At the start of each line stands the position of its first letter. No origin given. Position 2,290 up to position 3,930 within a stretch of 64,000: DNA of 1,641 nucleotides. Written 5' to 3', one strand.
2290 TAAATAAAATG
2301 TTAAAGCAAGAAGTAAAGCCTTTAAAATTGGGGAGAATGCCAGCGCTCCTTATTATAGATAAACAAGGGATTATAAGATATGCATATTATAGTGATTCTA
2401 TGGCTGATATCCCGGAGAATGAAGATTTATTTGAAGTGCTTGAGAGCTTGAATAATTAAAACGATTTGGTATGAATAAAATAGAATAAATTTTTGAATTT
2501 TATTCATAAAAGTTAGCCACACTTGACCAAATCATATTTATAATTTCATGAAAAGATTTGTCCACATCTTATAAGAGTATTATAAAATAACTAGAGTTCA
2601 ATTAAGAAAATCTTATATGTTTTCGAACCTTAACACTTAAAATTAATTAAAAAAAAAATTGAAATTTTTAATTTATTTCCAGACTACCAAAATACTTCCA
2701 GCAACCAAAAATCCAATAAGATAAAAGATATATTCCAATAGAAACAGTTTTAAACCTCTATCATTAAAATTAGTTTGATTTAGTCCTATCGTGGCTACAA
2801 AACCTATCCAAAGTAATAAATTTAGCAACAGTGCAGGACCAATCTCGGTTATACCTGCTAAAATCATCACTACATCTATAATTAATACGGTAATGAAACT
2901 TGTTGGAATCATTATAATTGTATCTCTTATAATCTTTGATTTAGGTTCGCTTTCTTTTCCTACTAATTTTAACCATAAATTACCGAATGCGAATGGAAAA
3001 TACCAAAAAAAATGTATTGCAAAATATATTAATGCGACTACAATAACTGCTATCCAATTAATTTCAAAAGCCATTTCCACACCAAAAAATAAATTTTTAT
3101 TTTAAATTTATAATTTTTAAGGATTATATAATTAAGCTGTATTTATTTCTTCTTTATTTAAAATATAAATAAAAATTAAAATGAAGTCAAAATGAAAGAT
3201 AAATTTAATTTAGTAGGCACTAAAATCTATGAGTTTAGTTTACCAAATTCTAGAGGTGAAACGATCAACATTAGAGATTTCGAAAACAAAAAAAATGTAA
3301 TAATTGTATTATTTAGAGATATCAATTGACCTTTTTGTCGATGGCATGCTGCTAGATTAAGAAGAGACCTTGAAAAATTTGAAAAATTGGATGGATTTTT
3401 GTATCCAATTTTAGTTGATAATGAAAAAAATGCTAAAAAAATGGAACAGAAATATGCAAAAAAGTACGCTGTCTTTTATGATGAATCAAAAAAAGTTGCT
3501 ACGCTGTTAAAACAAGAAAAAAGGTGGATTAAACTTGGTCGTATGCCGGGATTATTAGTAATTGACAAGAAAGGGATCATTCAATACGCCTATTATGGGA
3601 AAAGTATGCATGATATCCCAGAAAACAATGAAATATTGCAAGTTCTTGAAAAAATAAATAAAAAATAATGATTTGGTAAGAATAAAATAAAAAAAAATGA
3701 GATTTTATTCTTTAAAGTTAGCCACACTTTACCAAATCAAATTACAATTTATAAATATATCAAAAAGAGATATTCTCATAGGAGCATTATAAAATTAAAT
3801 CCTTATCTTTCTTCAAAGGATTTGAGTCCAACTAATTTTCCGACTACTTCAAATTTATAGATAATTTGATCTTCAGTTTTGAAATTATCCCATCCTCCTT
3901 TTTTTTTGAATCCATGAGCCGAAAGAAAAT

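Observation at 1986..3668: Two adjacent paralogous PRXL2/SelU-like redoxin genes each carry one in-frame TGA at the redox-active Cys position: predicted selenoproteins missed by ORF calling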

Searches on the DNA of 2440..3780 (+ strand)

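Call 38: build_rna_model(alignment_id=A3, structure=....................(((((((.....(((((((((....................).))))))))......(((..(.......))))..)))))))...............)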
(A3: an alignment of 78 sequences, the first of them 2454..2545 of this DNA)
Model R1 built from alignment A3 (78 sequences, 118 columns); structure: as given.
model positions 90; base pairs 20; branch points 1; effective number of sequences 6.84; information 0.633 bits per position. Calibrated on 0.2 Mb of random sequence (short: E-values are rough).
structure used (alignment columns):
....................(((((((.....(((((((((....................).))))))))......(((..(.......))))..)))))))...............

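Call 39: search_with_rna_model(model_id=R1, source=window, filters=off, max_evalue=10, show_alignments=2)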
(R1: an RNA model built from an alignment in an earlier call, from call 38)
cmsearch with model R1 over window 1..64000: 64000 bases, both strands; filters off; matches with E-value up to 10: 45.
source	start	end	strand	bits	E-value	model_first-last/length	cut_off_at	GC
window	3663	3750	+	89.4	2.6e-19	1-90/90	no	0.19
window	2456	2545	+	84.8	3.9e-18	1-90/90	no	0.2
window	2473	2505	-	20.3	0.088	18-50/90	no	0.12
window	3689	3745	-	16.6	0.79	1-90/90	no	0.23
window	31193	31272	-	16.2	0.99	1-90/90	no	0.26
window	51851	51887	-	15.8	1.2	1-90/90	no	0.16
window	3195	3256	-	15.8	1.2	1-90/90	no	0.26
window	41364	41434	-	15.4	1.5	1-90/90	no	0.28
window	4327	4359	+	14.8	2.2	1-90/90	no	0.12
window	9650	9740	+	14.6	2.6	1-90/90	no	0.24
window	14464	14544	-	14.5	2.6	1-90/90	no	0.21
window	56089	56195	+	14.4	2.8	1-90/90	no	0.32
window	32749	32828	-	14.4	2.8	1-90/90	no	0.24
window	17396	17438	+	14.3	3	1-90/90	no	0.21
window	4396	4463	+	14.1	3.4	1-90/90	no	0.25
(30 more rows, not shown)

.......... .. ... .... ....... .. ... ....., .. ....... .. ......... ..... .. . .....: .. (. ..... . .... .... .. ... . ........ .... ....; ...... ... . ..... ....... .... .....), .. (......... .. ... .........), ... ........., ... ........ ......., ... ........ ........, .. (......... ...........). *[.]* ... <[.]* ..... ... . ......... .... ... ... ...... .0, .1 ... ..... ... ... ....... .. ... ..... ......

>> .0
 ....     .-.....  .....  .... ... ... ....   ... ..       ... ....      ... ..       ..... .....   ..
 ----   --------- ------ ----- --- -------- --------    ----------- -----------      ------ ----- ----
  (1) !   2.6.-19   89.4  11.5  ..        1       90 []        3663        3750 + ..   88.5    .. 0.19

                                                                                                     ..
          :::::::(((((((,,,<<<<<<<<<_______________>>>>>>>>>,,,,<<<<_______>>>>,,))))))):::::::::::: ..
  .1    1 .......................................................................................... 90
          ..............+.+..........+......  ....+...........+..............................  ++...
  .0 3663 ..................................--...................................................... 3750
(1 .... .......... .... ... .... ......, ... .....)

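Call 40: search_with_rna_model(model_id=R1, sources=[window, L003, L004, L005, L006, L007, L008, L009, L010, L011, L012, L013, L014, L015, L016, L017, L018, L019, L020, L021, L022, L023, L024, L025, L026, L027, L028, L029, L030, L031, L032, L033, L034, L035, L036, L037, L038, L039, L040, L041, L042, L043, L044, L045, L046, L047, L048, L049, L050, L051, L052, L053, L054, L055, L056, L057, L058, L059, L060, L061, L062, L063, L064, L065, L066, L067, L068, L069, L070, L071, L072, L073, L074, L075, L076, L077, L078, L079, L080, L081, L082], max_evalue=0.001, make_alignment=true)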
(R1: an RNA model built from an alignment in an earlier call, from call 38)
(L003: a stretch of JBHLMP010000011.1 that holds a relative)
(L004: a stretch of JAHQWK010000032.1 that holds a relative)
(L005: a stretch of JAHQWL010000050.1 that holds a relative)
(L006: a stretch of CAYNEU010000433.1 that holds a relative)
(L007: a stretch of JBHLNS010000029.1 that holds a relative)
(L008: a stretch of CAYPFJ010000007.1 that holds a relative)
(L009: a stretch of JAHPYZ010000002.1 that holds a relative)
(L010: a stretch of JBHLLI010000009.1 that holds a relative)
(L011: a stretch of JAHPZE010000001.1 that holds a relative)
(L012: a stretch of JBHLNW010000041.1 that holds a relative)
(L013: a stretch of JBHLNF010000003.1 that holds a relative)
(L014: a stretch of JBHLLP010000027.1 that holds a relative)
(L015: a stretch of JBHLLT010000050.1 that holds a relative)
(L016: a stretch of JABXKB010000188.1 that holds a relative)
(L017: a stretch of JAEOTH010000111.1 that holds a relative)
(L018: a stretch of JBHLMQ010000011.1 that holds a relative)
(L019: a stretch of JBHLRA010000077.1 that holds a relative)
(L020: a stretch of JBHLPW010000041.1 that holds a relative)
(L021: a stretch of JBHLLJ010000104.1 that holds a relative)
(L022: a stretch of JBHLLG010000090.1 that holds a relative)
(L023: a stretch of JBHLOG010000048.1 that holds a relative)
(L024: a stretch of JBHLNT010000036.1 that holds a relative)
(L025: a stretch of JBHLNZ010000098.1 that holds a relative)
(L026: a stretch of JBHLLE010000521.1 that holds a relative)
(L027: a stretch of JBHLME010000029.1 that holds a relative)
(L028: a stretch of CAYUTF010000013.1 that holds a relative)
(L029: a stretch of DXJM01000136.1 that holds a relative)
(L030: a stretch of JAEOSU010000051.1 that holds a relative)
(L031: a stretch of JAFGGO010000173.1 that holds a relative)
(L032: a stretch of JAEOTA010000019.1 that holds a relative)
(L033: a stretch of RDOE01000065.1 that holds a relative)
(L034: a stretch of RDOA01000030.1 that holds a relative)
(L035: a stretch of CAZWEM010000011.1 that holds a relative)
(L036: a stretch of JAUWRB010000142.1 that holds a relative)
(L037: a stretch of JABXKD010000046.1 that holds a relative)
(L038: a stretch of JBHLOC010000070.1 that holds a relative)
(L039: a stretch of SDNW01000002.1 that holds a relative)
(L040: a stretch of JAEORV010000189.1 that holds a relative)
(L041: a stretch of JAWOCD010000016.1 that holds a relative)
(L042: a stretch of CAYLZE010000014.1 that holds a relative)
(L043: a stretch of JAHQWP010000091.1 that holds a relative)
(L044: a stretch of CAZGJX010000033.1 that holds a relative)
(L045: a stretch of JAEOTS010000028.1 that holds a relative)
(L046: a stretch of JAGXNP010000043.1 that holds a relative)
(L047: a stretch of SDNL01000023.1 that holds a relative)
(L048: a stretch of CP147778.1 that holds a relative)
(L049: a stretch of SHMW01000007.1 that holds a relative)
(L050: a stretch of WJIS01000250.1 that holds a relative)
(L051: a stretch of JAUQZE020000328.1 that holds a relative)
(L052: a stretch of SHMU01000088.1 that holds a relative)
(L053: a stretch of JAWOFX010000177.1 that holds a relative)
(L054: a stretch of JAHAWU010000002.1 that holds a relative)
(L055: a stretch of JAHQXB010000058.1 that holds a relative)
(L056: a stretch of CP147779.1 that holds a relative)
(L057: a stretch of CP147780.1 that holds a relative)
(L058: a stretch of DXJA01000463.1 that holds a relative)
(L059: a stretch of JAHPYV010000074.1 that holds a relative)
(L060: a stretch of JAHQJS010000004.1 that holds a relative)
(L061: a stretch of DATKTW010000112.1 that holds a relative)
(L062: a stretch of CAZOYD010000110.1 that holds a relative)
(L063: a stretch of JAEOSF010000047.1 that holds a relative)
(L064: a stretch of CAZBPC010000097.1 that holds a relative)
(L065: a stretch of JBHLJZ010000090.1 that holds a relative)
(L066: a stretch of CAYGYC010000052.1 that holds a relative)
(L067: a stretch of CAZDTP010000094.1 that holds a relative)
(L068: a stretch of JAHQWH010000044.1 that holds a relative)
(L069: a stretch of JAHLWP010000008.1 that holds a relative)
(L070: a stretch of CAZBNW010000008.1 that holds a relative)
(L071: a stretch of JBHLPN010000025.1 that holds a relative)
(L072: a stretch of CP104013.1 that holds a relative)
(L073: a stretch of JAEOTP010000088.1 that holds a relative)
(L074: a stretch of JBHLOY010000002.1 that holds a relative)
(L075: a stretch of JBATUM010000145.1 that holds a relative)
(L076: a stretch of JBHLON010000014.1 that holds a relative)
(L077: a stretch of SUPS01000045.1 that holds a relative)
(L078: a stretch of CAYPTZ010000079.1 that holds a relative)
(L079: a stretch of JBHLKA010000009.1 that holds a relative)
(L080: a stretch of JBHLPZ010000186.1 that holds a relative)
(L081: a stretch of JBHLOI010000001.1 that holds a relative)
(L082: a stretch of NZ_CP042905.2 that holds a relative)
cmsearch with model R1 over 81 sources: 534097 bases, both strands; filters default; matches with E-value up to 0.001: 85.
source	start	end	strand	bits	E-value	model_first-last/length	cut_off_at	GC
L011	3472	3558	+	97.4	2e-20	1-90/90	no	0.23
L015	3472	3558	+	95.3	7e-20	1-90/90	no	0.24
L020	3469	3555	+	94.6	1e-19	1-90/90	no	0.25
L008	3472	3558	+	94.5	1.1e-19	1-90/90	no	0.23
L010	3472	3558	+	94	1.4e-19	1-90/90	no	0.25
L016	3436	3522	+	93.6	1.9e-19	1-90/90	no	0.22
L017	3472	3558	+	93.5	2e-19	1-90/90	no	0.23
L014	3472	3558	+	93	2.6e-19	1-90/90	no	0.25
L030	3469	3558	+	92.8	2.9e-19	1-90/90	no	0.27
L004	3472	3558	+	92.4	3.7e-19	1-90/90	no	0.23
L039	3485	3574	+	91.3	7.1e-19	1-90/90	no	0.29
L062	3472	3561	+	90.4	1.2e-18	1-90/90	no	0.22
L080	2051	2140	+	90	1.5e-18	1-90/90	no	0.24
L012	3472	3558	+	90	1.5e-18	1-90/90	no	0.2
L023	3469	3557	+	90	1.5e-18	1-90/90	no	0.22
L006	2003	2089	+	89.7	1.8e-18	1-90/90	no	0.25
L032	3466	3556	+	89.5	2e-18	1-90/90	no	0.25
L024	3469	3559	+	89.3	2.2e-18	1-90/90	no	0.24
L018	3469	3554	+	89.3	2.3e-18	1-90/90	no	0.23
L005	3472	3557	+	89.3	2.3e-18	1-90/90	no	0.23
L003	3472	3558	+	88.5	3.7e-18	1-90/90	no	0.21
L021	3469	3554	+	88.2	4.4e-18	1-90/90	no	0.23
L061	3472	3561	+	87.9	5.3e-18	1-90/90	no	0.23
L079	3472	3561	+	87.8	5.6e-18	1-90/90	no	0.24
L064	2250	2339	+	87.3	7.3e-18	1-90/90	no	0.26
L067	3472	3561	+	86.8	9.9e-18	1-90/90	no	0.19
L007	3466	3552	+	86.5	1.2e-17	1-90/90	no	0.25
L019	3469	3554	+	86.3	1.3e-17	1-90/90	no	0.22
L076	3471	3560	+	84.9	3e-17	1-90/90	no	0.2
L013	3472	3559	+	84.8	3.1e-17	1-90/90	no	0.2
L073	3472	3561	+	83.9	5.2e-17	1-90/90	no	0.27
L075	3444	3533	+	83.9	5.2e-17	1-90/90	no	0.27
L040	3476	3564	+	83.3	7.5e-17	1-90/90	no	0.22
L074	3471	3560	+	83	9e-17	1-90/90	no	0.19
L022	3469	3556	+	82.9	9.9e-17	1-90/90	no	0.23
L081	3472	3561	+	82.8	1e-16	1-90/90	no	0.23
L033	3468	3558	+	82.8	1e-16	1-90/90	no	0.27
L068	3472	3561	+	82.5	1.2e-16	1-90/90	no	0.22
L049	3470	3555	+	82.2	1.5e-16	1-90/90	no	0.29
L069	3471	3560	+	82.2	1.5e-16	1-90/90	no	0.24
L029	3469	3558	+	81.6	2e-16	1-90/90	no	0.22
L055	3474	3565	+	81.3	2.5e-16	1-90/90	no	0.33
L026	3159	3249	+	80.9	3e-16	1-90/90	no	0.25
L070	3469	3558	+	80.7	3.4e-16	1-90/90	no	0.23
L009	3690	3776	+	80.6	3.7e-16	1-90/90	no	0.25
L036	3309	3398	+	80.4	4e-16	1-90/90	no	0.21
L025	1389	1478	+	79.7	6.1e-16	1-90/90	no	0.22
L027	3469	3558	+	79.5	7.2e-16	1-90/90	no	0.24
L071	3469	3558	+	78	1.6e-15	1-90/90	no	0.22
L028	3469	3560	+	77.8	1.9e-15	1-90/90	no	0.24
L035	3463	3555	+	77.5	2.3e-15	1-90/90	no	0.28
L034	1676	1767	+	77.2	2.7e-15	1-90/90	no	0.28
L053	2645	2729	+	77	3e-15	1-90/90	no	0.25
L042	3475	3561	+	74.7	1.1e-14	1-90/90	no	0.29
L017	3862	3951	+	74.2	1.5e-14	1-90/90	no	0.23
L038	3466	3557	+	73.9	1.8e-14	1-90/90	no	0.24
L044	3469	3559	+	73.7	2e-14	1-90/90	no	0.22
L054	3475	3566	+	72.8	3.6e-14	1-90/90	no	0.35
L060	3469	3561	+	71.9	5.9e-14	1-90/90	no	0.32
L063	3469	3561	+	71.9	5.9e-14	1-90/90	no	0.32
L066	3470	3562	+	71.5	7.3e-14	1-90/90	no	0.3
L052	3470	3556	+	70.4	1.4e-13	1-90/90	no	0.3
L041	3463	3550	+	70.1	1.7e-13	1-90/90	no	0.3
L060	2804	2895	+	70.1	1.7e-13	1-90/90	no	0.36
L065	2638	2727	+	69.8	2.1e-13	1-90/90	no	0.24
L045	3459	3548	+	69.7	2.1e-13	1-90/90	no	0.21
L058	3469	3558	+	69.7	2.2e-13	1-90/90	no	0.36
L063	2804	2895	+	69.4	2.6e-13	1-90/90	no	0.34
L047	3479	3564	+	69.2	2.8e-13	1-90/90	no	0.26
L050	3466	3551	+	68.6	4.1e-13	1-90/90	no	0.28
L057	3466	3556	+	67.8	6.4e-13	1-90/90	no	0.42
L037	3471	3560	+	66.8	1.2e-12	1-90/90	no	0.26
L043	2026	2115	+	66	1.8e-12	1-90/90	no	0.24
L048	3466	3555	+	64.6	4.3e-12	1-90/90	no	0.37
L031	3475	3563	+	64.5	4.4e-12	1-90/90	no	0.28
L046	3459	3548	+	63.5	8.1e-12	1-90/90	no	0.23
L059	3472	3562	+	62.6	1.4e-11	1-90/90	no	0.38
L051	3476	3569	+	58.4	1.6e-10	1-90/90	no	0.35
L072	3472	3559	+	48.4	5.5e-08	1-90/90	no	0.27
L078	3472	3560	+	43.6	9e-07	1-90/90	no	0.26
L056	3472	3559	+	39.9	7.8e-06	1-90/90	no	0.44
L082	3472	3559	+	38.2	2.2e-05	1-90/90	no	0.3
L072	5637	5722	+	32.7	0.00053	1-90/90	no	0.28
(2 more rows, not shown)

Alignment A4: 85 matches aligned to the model, 101 columns, each read 5' to 3' on its own strand. Consensus structure (alignment columns), stored with it:
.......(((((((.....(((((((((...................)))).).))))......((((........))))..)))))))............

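Call 53: search_with_rna_model(model_id=R1, sources=[L083, L084, L085, L086, L087, L088, L089, L090, L091, L092, L093, L094], filters=off, max_evalue=1, show_alignments=3)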
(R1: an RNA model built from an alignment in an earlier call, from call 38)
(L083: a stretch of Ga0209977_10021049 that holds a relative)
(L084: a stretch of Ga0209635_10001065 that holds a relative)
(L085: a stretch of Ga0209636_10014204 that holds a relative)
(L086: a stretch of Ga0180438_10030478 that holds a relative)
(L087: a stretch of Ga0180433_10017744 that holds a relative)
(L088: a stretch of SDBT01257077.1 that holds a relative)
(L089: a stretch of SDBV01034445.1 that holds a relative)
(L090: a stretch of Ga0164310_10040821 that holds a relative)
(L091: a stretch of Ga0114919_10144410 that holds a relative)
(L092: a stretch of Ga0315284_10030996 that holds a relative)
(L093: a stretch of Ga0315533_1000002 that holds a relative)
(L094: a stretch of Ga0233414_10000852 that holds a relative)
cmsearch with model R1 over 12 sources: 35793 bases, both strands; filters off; matches with E-value up to 1: 8.
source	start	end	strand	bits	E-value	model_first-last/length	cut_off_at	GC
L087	1944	2036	+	19.5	0.08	1-90/90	no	0.31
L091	1525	1563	+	18.9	0.11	1-90/90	no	0.15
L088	1951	2044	+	17.7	0.23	1-90/90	no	0.31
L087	1938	2034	-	17.5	0.25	1-90/90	no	0.32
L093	3273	3361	-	17.2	0.3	1-90/90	no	0.26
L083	2259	2343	-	16.9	0.36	1-90/90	no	0.28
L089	1540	1633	+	16.9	0.37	1-90/90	no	0.32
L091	1401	1487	+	15.4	0.87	1-90/90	no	0.26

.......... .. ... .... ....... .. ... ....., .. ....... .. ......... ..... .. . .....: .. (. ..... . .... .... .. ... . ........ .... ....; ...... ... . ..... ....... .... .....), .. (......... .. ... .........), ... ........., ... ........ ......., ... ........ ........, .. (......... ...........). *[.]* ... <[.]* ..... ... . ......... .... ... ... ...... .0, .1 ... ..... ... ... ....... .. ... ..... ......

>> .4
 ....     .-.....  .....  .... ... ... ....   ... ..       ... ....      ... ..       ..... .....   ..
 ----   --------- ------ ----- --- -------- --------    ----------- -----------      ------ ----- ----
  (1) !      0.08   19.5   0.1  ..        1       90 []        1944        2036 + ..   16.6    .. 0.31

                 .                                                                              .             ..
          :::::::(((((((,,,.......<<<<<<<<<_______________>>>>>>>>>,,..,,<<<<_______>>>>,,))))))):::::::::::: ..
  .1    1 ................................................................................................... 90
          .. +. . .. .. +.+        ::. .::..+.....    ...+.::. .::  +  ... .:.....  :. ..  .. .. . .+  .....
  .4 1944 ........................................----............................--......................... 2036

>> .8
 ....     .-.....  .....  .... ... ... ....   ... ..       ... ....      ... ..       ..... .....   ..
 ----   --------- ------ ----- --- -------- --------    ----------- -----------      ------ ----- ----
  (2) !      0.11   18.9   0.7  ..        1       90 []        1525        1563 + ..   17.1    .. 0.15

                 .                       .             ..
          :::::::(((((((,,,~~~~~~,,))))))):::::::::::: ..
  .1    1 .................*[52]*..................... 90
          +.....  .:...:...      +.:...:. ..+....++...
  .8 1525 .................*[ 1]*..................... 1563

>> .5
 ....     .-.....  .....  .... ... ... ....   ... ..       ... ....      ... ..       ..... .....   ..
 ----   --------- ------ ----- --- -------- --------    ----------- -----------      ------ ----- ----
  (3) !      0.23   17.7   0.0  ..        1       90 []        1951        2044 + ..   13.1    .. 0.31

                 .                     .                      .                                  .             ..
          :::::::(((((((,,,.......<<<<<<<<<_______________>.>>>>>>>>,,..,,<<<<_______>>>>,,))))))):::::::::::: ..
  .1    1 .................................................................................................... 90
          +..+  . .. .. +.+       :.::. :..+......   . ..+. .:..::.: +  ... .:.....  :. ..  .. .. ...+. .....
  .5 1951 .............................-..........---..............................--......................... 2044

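Call 67: search_rna_families(source=window, start=2440, end=3780, threshold=evalue, max_evalue=10)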
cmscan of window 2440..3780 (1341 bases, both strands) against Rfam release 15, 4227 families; matches with E-value up to 10: 6.
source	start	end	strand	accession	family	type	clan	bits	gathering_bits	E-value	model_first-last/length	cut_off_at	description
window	3472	3523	+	RF01592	plasmodium_snoR17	Gene; snRNA; snoRNA; CD-box;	-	24.1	51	5.3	1-80/80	no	small nucleolar RNA snoR17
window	3470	3559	+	RF04327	snoMe28S-A3420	Gene; snRNA; snoRNA; CD-box;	-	22.5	60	7.8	1-98/98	no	Drosophila C/D box small nucleolar RNA snoMe28S-A3420 family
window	3381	3446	+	RF01726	SAM-II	Cis-reg; riboswitch;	-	20.1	44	0.65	1-60/60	no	SAM-II riboswitch aptamer (SAM-II long loop)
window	2471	2536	+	RF00493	snoU2-30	Gene; snRNA; snoRNA; CD-box;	-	17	60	5.5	1-70/70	no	Small nucleolar RNA U2-30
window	2736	2789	-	RF03881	mir-59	Gene; miRNA;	-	15.4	80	8.8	1-66/66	no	mir-59 microRNA precursor family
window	3681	3735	-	RF02189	ST7-OT4_3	Gene; lncRNA;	-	11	50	8.4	249-302/302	no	ST7 overlapping transcript 4 conserved region 3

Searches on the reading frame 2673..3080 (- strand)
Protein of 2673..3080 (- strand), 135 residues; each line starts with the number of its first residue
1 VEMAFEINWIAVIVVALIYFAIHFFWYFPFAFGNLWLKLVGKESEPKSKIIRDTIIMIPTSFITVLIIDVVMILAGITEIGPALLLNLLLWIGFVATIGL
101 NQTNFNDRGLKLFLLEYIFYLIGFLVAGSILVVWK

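Call 9: search_protein_families(library=pfam, proteins=[window:2673-3080:-], max_evalue=0.01)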
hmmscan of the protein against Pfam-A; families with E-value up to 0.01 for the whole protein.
window:2673-3080:- (135 aa): 1 family
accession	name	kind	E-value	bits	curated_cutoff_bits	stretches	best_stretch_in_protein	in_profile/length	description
PF08570.15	DUF1761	-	1.4e-15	58.1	31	1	10-131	1-122/123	Protein of unknown function (DUF1761)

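Call 66: find_encoding_contigs(protein=window:2673-3080:-, flank=2500, max_places=3)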
Protein window:2673-3080:- (135 aa): 2 contigs read that carry it; 2 places shown.
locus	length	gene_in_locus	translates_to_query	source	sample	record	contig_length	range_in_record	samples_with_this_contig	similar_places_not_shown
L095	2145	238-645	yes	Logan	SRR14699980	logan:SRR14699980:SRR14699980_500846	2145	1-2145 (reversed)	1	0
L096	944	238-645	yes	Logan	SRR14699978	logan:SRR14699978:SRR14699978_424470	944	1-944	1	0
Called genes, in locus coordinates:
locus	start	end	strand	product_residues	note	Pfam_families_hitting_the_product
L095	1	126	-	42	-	?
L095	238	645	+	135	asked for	PF08570:DUF1761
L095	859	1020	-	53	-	-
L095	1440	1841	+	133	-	PF08570:DUF1761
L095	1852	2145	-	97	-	?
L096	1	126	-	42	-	?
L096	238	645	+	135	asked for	PF08570:DUF1761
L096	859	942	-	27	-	?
